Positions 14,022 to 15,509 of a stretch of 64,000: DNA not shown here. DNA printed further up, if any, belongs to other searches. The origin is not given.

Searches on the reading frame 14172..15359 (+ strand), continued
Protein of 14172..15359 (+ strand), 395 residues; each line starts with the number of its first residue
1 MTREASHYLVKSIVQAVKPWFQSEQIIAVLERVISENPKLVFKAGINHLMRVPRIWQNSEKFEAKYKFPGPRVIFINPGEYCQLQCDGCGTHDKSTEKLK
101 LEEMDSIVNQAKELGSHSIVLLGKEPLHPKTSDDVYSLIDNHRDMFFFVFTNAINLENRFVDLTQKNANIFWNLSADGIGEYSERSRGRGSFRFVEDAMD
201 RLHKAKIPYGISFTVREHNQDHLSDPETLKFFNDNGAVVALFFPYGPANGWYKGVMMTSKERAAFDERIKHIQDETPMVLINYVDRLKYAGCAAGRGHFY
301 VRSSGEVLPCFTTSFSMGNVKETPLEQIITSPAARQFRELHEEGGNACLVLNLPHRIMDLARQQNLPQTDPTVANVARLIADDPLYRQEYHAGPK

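Call 38: search_protein_families(library=pfam, proteins=[L006:4661-5482:-, L013:2126-2917:-, L006:6886-8040:+, L010:3414-4316:-, L016:3-590:-, L010:5290-5799:-, L008:3026-3313:+, L013:6690-7280:-], max_evalue=0.05)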
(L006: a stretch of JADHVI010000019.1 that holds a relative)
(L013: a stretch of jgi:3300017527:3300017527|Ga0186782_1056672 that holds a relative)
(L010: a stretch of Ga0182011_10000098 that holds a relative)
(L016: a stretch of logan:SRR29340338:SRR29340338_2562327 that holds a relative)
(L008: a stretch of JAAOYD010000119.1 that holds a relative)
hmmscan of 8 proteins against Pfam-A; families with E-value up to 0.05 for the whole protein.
L006:4661-5482:- (273 aa): 1 family
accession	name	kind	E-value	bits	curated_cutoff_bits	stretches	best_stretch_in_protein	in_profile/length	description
PF10826.14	DUF2551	-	0.02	15.5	23.4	0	8-68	6-65/83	Protein of unknown function (DUF2551)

L013:2126-2917:- (263 aa): 4 families
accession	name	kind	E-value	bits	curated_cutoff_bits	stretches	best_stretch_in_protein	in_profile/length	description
PF21476.4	PF0610-like_N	-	0.015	16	33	1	6-44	2-35/50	PF0610-like, N-terminal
PF01978.25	TrmB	-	0.016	15.5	25.6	1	32-60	31-59/68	Sugar-specific transcriptional regulator TrmB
PF21100.3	MCM_C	-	0.026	14.8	27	0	22-58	21-59/64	MCM protein C-terminal winged helix-turn-helix domain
PF01475.25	FUR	-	0.03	14.9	23.1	0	20-58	25-64/121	Ferric uptake regulator family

L006:6886-8040:+ (384 aa): 4 families
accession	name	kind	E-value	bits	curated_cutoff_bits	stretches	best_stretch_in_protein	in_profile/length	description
PF10668.15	Phage_terminase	-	0.018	15.2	22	0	24-41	25-42/67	Phage terminase small subunit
PF13551.12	HTH_29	-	0.022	15.3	28.1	0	25-51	16-42/64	Winged helix-turn helix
PF21715.3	CggR_N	-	0.029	14.5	30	0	28-55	24-51/71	CggR N-terminal DNA binding domain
PF17157.10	GAPES4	-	0.037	14.9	27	0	321-379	24-81/98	Gammaproteobacterial periplasmic sensor domain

L010:3414-4316:- (300 aa): 5 families
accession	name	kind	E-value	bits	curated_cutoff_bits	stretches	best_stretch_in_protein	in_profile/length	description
PF13023.12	HD_3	-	1.1e-21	77.9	22.5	1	132-256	15-137/165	HD domain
PF12917.13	YfbR-like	-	9.6e-07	29.1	25.9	1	133-223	19-115/182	5'-deoxynucleotidase YfbR-like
PF22082.2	TtuA_LIM_N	-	0.00028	21.4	27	1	42-65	1-24/26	2-thiouridine synthetase TtuA, N-terminal LIM domain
PF01966.28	HD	-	0.022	15.5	22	1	142-245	3-114/116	HD domain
PF09779.14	Ima1_N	-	0.028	15.8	28.9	1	42-142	2-111/132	Ima1 N-terminal domain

L016:3-590:- (196 aa): 2 families
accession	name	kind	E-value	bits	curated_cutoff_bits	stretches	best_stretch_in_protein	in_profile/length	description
PF06337.17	DUSP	-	0.015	16.2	29.3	0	72-191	4-72/77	DUSP domain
PF08461.16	HTH_12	-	0.033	14.6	21.4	0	18-70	1-52/66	Ribonuclease R winged-helix domain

L010:5290-5799:- (169 aa): 1 family
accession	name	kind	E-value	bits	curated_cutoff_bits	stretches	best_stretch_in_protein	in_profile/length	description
PF06271.18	RDD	-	1.5e-16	61.4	24.1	1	10-142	3-128/137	RDD family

L008:3026-3313:+ (95 aa): 0 families

L013:6690-7280:- (196 aa): 1 family
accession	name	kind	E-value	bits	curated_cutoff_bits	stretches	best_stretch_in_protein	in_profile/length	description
PF01966.28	HD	-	4.8e-07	30.5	22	1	30-126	3-111/116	HD domain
